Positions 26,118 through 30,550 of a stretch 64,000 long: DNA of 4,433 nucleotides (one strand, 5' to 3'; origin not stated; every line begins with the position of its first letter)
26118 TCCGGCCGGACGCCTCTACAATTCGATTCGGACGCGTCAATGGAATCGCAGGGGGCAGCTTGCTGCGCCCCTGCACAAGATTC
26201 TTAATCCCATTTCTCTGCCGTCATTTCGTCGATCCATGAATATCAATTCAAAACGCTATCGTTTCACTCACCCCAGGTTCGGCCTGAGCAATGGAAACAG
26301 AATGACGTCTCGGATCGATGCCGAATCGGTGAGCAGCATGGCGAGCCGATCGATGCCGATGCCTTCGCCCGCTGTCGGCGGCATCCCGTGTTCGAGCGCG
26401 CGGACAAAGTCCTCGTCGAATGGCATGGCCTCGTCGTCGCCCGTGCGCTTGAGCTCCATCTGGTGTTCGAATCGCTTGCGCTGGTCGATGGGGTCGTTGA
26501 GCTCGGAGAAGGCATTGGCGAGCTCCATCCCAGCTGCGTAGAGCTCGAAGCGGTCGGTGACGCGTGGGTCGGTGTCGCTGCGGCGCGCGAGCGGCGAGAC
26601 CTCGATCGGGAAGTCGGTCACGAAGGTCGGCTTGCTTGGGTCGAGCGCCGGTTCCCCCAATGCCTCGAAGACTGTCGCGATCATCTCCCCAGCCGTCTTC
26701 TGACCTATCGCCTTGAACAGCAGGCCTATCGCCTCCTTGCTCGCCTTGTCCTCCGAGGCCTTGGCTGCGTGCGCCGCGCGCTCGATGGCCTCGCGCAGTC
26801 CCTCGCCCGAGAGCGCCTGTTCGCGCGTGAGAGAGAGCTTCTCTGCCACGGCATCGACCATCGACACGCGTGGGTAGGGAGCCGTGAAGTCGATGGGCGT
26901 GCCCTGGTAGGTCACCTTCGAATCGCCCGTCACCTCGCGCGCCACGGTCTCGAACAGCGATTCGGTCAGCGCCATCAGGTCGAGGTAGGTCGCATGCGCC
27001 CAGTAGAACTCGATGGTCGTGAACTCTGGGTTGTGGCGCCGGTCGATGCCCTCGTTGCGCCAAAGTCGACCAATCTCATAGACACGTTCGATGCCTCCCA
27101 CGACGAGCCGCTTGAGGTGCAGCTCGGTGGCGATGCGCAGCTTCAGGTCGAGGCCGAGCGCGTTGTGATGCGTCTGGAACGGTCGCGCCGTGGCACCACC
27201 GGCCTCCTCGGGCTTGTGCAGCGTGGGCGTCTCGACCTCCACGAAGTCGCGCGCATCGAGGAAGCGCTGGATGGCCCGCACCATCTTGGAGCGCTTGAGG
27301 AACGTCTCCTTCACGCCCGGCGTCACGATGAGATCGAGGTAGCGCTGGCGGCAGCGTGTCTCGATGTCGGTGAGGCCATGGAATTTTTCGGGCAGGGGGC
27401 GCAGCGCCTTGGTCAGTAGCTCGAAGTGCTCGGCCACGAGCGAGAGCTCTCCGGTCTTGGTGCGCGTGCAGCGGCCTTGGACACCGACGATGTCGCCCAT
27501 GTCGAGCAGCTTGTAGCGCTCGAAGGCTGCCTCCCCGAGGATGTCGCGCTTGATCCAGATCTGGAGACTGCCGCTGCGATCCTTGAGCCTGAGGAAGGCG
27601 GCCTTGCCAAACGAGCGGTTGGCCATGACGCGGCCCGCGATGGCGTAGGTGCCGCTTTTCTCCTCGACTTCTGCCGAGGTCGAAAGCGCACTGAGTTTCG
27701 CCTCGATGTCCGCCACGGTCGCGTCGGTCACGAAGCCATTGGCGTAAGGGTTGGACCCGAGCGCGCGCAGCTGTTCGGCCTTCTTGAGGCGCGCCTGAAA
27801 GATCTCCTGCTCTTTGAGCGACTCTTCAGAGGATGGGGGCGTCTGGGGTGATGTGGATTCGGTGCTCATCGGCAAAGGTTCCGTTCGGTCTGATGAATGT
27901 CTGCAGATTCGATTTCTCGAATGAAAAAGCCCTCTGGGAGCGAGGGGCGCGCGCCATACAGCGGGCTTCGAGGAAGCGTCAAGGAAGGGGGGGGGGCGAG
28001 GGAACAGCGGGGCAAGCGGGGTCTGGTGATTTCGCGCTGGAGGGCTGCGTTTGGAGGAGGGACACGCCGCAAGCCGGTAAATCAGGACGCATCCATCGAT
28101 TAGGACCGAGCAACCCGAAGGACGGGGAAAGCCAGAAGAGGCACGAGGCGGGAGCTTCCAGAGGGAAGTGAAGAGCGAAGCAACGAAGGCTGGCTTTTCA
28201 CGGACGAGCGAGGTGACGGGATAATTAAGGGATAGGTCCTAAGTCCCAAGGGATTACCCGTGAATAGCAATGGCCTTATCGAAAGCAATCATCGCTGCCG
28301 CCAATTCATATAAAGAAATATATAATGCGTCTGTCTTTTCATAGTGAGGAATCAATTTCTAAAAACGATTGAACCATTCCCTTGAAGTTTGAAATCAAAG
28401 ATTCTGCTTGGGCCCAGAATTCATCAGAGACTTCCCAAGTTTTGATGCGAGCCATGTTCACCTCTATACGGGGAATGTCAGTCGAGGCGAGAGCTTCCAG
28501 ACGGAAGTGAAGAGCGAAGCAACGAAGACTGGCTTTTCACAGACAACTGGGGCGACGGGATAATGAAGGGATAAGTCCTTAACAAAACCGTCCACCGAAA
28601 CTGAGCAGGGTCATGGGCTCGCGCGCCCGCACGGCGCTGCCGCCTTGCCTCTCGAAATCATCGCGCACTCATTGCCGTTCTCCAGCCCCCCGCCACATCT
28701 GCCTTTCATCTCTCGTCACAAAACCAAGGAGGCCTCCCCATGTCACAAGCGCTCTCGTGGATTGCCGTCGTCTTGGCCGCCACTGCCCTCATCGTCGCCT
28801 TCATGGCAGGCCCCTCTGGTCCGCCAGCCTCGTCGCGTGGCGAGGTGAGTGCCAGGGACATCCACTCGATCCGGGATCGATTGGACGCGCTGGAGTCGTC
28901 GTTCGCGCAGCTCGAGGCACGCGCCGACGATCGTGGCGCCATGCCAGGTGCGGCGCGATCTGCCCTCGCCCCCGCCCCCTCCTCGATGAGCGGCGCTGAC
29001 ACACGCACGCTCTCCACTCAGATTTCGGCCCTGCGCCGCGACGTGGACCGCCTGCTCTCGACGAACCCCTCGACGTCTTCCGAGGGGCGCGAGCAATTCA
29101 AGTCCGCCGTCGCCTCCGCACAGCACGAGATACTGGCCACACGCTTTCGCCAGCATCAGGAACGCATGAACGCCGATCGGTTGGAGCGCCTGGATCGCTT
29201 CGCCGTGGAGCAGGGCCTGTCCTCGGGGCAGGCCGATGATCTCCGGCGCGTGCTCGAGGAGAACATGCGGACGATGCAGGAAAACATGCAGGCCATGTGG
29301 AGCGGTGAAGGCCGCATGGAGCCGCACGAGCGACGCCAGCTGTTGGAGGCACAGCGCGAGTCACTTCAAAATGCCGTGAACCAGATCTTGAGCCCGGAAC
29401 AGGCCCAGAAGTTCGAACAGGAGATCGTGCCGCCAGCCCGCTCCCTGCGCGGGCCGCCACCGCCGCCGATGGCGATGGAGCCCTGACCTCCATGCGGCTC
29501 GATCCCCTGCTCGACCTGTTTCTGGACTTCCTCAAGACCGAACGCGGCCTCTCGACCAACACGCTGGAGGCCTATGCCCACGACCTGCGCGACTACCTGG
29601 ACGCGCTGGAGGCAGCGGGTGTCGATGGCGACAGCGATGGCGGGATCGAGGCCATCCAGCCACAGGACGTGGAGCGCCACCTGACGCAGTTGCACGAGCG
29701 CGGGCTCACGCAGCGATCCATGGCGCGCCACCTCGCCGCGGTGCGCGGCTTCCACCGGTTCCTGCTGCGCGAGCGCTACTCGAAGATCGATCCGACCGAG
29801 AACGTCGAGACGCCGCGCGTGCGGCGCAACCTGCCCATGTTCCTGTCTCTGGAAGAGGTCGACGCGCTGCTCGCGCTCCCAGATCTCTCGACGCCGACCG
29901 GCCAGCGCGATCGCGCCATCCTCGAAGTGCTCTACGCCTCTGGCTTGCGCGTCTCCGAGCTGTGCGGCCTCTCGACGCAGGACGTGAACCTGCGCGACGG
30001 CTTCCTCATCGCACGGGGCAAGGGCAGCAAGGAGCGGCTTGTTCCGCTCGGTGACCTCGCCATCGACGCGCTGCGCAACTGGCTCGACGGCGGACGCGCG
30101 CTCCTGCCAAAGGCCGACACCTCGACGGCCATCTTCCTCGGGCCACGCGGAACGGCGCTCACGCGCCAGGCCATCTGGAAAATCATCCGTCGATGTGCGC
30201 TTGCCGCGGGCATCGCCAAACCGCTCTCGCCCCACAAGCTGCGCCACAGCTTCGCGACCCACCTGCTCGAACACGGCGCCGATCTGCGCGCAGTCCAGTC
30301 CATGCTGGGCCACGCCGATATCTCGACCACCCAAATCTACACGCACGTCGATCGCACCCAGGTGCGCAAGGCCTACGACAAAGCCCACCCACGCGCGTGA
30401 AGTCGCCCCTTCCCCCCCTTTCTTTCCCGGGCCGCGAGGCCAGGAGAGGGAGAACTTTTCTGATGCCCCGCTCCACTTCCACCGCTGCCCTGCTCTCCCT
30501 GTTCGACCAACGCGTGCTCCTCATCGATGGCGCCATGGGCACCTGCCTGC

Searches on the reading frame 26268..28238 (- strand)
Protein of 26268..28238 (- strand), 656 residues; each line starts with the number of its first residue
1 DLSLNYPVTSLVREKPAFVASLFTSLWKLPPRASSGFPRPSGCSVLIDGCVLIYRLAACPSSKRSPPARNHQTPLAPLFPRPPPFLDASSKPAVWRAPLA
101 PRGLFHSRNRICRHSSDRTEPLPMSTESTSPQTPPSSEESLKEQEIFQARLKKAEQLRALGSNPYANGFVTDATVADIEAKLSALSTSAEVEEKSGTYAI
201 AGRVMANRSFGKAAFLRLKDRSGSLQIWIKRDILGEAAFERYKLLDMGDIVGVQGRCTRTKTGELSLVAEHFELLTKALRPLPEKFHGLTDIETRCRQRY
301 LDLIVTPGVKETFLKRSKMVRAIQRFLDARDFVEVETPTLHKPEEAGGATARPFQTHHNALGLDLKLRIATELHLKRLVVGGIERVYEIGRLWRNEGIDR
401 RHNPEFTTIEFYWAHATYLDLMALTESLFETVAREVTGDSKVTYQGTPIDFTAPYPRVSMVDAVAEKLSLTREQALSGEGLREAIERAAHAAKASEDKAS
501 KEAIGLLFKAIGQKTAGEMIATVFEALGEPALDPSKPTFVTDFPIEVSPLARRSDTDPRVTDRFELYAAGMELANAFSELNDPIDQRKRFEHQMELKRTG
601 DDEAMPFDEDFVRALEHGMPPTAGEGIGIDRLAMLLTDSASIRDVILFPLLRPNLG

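Call 46: search_protein_families(library=ncbifam, proteins=[window:26268-28238:-], max_evalue=0.00001)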
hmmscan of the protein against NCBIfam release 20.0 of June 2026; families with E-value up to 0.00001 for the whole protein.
window:26268-28238:- (656 aa): 17 families
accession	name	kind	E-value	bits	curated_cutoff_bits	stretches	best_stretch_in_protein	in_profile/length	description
NF001756.1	PRK00484.1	subfamily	1.5e-194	647.3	468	1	145-653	2-487/488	lysine--tRNA ligase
TIGR00499.1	lysS_bact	equivalog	6.8e-182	605.5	427.6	1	144-653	3-494/496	lysine--tRNA ligase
NF002821.0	PRK02983.1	equivalog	4.1e-151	505.2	742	1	133-654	612-1101/1102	bifunctional lysylphosphatidylglycerol synthetase/lysine--tRNA ligase LysX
NF009101.0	PRK12445.1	subfamily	1.9e-146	488.6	1026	1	137-654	9-504/505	lysine--tRNA ligase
TIGR00462.1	genX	equivalog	1.7e-69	234.6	286.9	1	315-648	3-304/304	EF-P lysine aminoacylase EpmA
NF006828.0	PRK09350.1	equivalog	1.5e-58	198.6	264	1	310-650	13-322/325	elongation factor P--(R)-beta-lysine ligase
NF003483.0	PRK05159.1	equivalog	1.4e-45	156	353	2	189-490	9-314/438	aspartate--tRNA(Asn) ligase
TIGR00458.1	aspS_nondisc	equivalog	6.9e-42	143.9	368.4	1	194-650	11-421/428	aspartate--tRNA(Asn) ligase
TIGR00459.1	aspS_bact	equivalog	1.7e-40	138.9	373.85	2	197-438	18-262/586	aspartate--tRNA ligase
NF001750.0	PRK00476.1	equivalog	4.8e-39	134.1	443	2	196-439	19-268/590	aspartate--tRNA ligase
NF009460.0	PRK12820.1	equivalog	1.3e-24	86.4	1379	1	294-464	155-311/723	bifunctional aspartyl-tRNA synthetase/aspartyl/glutamyl-tRNA amidotransferase subunit C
TIGR00457.1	asnS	equivalog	9.4e-22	77.4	342.6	1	197-651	18-449/455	asparagine--tRNA ligase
NF003037.0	PRK03932.1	equivalog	1.7e-21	76.7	414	1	194-437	15-263/451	asparagine--tRNA ligase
NF005052.0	PRK06462.1-1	equivalog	5.7e-15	55.2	368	1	304-649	40-344/353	asparagine synthetase A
NF005054.0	PRK06462.1-4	equivalog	3e-08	33.1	309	0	306-464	18-186/318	asparagine synthetase A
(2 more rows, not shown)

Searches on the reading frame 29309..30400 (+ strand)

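Call 77: search_protein_families(library=pfam, proteins=[window:29309-30400:+], max_evalue=0.001)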
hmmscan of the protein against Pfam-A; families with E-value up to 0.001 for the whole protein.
window:29309-30400:+ (363 aa): 3 families
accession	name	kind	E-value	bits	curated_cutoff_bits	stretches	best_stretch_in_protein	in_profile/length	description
PF00589.27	Phage_integrase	-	5e-51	173.3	27.1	1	178-349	2-170/172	Phage integrase family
PF02899.23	Phage_int_SAM_1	-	2.2e-20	73.2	22.3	1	68-155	1-82/83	Phage integrase, N-terminal SAM-like domain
PF13495.12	Phage_int_SAM_4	-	3.1e-05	24.7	27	1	67-157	1-83/85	Phage integrase, N-terminal SAM-like domain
